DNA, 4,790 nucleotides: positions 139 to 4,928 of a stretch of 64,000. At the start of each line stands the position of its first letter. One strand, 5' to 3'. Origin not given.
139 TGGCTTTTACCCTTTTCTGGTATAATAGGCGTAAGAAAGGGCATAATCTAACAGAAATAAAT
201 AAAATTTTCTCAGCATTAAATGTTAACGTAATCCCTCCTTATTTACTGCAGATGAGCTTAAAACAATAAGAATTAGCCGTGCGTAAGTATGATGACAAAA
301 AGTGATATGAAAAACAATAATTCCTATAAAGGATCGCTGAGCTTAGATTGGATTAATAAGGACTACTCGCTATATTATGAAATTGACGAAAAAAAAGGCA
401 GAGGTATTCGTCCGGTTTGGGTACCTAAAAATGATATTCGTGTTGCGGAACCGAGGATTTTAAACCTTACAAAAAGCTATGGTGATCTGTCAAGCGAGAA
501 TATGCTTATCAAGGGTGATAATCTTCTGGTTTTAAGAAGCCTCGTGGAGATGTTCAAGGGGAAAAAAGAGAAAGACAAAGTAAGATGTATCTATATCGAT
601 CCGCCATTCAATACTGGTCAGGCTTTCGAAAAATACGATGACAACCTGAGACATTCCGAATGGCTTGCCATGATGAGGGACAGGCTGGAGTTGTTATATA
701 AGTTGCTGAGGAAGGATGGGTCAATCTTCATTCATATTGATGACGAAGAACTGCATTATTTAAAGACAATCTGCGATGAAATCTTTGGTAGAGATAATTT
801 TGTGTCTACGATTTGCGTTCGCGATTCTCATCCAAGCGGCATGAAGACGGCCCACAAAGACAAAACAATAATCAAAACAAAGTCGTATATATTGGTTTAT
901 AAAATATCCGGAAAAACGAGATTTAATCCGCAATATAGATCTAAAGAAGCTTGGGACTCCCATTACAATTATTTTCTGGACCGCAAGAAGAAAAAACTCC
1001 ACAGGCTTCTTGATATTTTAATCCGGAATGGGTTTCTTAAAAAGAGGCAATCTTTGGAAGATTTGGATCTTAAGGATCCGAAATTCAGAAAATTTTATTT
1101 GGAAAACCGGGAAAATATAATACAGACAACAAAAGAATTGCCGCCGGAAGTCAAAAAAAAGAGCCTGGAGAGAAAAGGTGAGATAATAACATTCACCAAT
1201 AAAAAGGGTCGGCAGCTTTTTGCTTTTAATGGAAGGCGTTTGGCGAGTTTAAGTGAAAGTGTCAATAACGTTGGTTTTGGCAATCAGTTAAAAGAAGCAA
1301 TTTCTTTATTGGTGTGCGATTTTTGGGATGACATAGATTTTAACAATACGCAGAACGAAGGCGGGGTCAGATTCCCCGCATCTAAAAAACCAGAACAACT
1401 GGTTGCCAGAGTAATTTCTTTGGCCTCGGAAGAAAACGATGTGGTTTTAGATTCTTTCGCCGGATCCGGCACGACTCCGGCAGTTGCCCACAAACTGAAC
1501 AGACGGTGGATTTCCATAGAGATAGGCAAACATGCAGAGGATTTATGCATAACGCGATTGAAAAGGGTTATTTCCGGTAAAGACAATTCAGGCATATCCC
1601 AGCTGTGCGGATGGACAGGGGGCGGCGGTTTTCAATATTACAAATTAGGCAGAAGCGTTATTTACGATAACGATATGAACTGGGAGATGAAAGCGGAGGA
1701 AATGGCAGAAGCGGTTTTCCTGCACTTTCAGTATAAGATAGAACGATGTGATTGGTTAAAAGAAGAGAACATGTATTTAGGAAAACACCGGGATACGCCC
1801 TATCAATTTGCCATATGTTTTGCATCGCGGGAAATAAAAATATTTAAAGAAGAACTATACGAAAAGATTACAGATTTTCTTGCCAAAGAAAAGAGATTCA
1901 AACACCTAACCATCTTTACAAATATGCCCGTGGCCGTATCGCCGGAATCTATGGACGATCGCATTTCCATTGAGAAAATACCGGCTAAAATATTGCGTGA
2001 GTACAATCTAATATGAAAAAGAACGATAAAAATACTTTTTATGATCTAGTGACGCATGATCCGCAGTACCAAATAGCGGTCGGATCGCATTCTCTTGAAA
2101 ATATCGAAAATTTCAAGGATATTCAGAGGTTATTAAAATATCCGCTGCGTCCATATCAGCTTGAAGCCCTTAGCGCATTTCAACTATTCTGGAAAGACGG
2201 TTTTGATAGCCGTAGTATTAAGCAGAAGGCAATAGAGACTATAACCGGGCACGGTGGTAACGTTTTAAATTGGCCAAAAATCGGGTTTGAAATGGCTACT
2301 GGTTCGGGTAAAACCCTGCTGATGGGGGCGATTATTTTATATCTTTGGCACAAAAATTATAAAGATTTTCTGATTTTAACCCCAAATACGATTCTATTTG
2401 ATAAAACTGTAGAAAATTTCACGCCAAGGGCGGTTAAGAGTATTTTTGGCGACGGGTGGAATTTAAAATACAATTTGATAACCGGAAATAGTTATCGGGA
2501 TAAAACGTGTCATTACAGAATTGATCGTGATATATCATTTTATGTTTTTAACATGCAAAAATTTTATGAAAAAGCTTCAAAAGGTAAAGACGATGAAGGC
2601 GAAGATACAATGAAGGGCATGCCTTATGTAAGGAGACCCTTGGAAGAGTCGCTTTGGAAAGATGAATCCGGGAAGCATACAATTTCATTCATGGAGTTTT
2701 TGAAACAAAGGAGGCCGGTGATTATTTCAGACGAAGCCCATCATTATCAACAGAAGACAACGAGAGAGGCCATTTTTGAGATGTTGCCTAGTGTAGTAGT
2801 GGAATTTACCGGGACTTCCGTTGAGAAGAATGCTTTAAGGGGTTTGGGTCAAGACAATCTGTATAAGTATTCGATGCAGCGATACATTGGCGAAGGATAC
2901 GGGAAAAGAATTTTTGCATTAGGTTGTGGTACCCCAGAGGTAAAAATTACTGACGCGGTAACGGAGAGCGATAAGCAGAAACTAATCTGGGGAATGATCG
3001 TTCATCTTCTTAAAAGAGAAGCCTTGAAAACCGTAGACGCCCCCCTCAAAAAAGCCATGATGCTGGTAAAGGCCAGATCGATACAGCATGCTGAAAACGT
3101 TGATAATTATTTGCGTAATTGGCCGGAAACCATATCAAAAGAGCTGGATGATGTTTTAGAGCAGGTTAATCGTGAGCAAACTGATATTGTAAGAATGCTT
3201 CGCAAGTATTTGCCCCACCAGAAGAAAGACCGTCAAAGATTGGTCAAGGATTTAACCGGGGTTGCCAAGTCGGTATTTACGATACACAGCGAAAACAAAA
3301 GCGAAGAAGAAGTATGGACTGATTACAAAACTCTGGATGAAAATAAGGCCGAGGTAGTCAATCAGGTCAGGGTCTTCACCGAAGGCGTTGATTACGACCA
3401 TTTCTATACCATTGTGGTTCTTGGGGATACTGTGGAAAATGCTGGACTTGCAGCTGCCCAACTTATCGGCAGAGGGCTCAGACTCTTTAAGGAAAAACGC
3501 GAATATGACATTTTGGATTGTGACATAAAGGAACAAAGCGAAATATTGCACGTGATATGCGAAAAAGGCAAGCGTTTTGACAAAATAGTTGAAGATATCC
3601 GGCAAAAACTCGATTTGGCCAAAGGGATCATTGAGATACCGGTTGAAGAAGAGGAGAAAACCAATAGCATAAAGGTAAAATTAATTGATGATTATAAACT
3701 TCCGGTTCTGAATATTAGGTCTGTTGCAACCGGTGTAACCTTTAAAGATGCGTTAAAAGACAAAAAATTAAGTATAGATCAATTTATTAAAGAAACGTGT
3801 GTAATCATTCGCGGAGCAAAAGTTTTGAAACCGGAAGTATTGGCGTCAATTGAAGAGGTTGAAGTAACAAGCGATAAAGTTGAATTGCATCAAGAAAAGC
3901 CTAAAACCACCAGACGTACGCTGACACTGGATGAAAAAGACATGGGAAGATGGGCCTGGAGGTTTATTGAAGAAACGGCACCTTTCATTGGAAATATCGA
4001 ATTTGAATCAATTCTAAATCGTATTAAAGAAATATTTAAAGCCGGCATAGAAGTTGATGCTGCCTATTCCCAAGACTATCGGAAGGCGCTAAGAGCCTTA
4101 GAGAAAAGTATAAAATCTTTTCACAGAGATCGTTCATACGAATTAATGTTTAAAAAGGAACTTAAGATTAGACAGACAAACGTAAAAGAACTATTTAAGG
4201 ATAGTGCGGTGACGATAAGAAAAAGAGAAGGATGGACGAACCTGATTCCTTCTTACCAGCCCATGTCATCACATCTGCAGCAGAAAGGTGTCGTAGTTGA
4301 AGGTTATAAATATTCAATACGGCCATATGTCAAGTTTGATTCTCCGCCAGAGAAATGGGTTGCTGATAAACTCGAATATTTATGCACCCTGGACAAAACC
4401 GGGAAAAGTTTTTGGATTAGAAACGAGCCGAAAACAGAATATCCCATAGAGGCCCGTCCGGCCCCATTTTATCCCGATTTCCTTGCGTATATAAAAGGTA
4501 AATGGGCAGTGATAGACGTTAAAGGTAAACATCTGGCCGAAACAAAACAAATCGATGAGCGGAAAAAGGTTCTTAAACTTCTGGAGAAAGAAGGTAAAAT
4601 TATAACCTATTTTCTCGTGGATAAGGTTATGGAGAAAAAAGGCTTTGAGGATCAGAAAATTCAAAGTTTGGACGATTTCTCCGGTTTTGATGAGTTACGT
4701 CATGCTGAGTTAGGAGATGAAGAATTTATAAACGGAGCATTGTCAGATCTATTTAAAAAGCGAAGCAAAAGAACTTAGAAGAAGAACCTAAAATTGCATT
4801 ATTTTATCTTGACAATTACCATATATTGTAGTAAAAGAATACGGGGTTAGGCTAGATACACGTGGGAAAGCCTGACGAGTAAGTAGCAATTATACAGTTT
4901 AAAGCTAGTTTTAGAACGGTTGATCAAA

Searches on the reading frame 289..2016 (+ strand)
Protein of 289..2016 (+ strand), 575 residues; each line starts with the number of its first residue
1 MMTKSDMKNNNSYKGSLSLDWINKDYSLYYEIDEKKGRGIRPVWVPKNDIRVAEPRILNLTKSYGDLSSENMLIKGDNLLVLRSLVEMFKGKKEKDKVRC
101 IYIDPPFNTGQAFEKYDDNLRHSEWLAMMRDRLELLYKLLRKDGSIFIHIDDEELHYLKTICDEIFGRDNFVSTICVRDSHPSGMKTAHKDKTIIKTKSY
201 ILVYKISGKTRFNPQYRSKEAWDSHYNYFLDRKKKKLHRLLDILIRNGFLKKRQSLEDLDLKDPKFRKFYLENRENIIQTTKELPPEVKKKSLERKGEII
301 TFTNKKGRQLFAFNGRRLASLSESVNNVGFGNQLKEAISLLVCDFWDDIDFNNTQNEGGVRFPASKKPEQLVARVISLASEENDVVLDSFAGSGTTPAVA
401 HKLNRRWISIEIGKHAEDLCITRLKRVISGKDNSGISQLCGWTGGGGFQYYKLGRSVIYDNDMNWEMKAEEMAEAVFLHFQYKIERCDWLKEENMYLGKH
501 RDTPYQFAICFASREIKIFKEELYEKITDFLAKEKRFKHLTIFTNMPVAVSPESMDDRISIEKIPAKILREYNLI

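Call 7: search_protein_families(library=ncbifam, proteins=[window:289-2016:+], max_evalue=0.01)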
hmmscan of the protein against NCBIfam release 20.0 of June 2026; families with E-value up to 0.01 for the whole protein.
window:289-2016:+ (575 aa): 4 families
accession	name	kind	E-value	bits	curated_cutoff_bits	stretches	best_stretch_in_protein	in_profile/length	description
NF008572.0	PRK11524.1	equivalog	3.5e-23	82.1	292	2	365-426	197-258/294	adenine-specific DNA-methyltransferase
NF050803.1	DnaMtaseCcrMCaul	equivalog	7.7e-16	57.9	830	1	355-432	178-255/350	adenine-specific DNA-methyltransferase CcrM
NF010253.0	PRK13699.1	subfamily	1.5e-06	28.1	244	1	359-427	140-208/226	DNA methyltransferase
TIGR00095.1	TIGR00095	equivalog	0.0088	15.7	117.5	0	89-122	117-148/194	16S rRNA (guanine(966)-N(2))-methyltransferase RsmD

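Call 75: search_protein_families(library=padloc, proteins=[window:289-2016:+], max_evalue=0.001)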
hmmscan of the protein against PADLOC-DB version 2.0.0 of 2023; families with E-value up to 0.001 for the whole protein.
window:289-2016:+ (575 aa): 56 families (the best 25 are shown)
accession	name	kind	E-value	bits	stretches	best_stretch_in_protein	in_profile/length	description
PDLC03636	MTase_III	-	1.7e-99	332.2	1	17-477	7-463/575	Type III methyltransferase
PDLC03635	MTase_III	-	1.5e-89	299.6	1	66-455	214-602/708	Type III methyltransferase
PDLC03644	MTase_III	-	4e-79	264.8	1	60-507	28-476/542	Type III methyltransferase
PDLC03638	MTase_III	-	7e-53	178.1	1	70-455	380-714/816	Type III methyltransferase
PDLC03634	MTase_III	-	1.2e-49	167.8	2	122-404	170-430/621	Type III methyltransferase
PDLC03641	MTase_III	-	4.2e-40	135.9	2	121-405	180-433/657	Type III methyltransferase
PDLC03354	MTase_II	-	3.1e-39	133.2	2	70-235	55-236/425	Type II methyltransferase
PDLC03640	MTase_III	-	1.8e-35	120.4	3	116-241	106-230/654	Type III methyltransferase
PDLC03300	MTase_II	-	2.1e-30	103.8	2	364-426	216-278/302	Type II methyltransferase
PDLC03339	MTase_II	-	7.2e-28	95.4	2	342-430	191-277/399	Type II methyltransferase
PDLC03299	MTase_II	-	1.8e-26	91.3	2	365-425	198-258/296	Type II methyltransferase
PDLC03633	MTase_III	-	2.3e-25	87.4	3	295-428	227-357/616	Type III methyltransferase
PDLC03642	MTase_III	-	2.3e-24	83.9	1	69-205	81-215/528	Type III methyltransferase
PDLC03637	MTase_III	-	3.5e-24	83.3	1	69-185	120-247/513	Type III methyltransferase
PDLC03371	MTase_II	-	1.1e-23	82.1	1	276-425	117-253/260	Type II methyltransferase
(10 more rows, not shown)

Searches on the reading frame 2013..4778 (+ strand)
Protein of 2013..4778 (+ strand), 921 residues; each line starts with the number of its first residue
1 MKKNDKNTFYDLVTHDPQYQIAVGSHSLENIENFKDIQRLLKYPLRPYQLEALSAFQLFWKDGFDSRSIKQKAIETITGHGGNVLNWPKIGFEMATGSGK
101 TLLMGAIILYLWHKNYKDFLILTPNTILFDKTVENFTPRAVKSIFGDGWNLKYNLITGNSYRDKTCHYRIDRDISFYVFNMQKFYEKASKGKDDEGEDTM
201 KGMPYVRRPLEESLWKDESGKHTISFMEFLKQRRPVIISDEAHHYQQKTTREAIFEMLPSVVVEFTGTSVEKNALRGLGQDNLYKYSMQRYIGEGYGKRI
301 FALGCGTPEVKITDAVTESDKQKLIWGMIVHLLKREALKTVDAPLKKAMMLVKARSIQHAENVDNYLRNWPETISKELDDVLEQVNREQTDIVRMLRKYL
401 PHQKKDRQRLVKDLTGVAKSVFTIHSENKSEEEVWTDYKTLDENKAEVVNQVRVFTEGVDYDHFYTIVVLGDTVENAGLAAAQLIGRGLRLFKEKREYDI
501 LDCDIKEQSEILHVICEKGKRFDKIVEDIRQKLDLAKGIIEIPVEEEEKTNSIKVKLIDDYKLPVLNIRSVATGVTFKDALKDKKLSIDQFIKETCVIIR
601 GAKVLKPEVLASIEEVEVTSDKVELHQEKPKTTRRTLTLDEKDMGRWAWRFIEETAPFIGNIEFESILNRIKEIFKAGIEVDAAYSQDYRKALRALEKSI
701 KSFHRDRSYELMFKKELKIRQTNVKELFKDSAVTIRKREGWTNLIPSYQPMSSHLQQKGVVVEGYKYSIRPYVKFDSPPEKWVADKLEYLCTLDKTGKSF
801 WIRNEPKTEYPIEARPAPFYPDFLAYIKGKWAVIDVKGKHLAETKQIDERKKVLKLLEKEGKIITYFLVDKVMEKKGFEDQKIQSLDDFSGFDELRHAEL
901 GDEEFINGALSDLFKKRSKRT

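Call 7: search_protein_families(library=ncbifam, proteins=[window:2013-4778:+], max_evalue=0.01)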
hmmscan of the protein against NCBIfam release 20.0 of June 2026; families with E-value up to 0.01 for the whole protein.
window:2013-4778:+ (921 aa): 3 families
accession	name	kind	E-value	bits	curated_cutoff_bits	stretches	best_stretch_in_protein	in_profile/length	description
NF046055.1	restr_BPTD_3080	equivalog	1.4e-05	23.2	800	1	49-250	114-308/970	BPTD_3080 family restriction endonuclease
NF053632.1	heli_RadD_YejH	equivalog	0.00012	20.5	720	1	411-503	267-354/573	DNA repair helicase RadD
TIGR04095.1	dnd_restrict_1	equivalog_domain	0.00095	18.3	600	0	318-502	218-394/451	DNA phosphorothioation system restriction enzyme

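Call 75: search_protein_families(library=padloc, proteins=[window:2013-4778:+], max_evalue=0.001)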
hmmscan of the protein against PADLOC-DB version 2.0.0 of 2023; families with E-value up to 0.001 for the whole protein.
window:2013-4778:+ (921 aa): 4 families
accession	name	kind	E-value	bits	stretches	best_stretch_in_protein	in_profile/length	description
PDLC03651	REase_III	-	1.4e-14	51.1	1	25-142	18-124/873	Type III restriction enzyme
PDLC03648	REase_III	-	1.1e-09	35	1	420-548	282-402/871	Type III restriction enzyme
PDLC02707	PbeA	-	2.3e-05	21.2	0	64-135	251-317/672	PbeA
PDLC01439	typeIV_DinG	-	9.4e-05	19.2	0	64-187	14-119/575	CAS-IV-A; associated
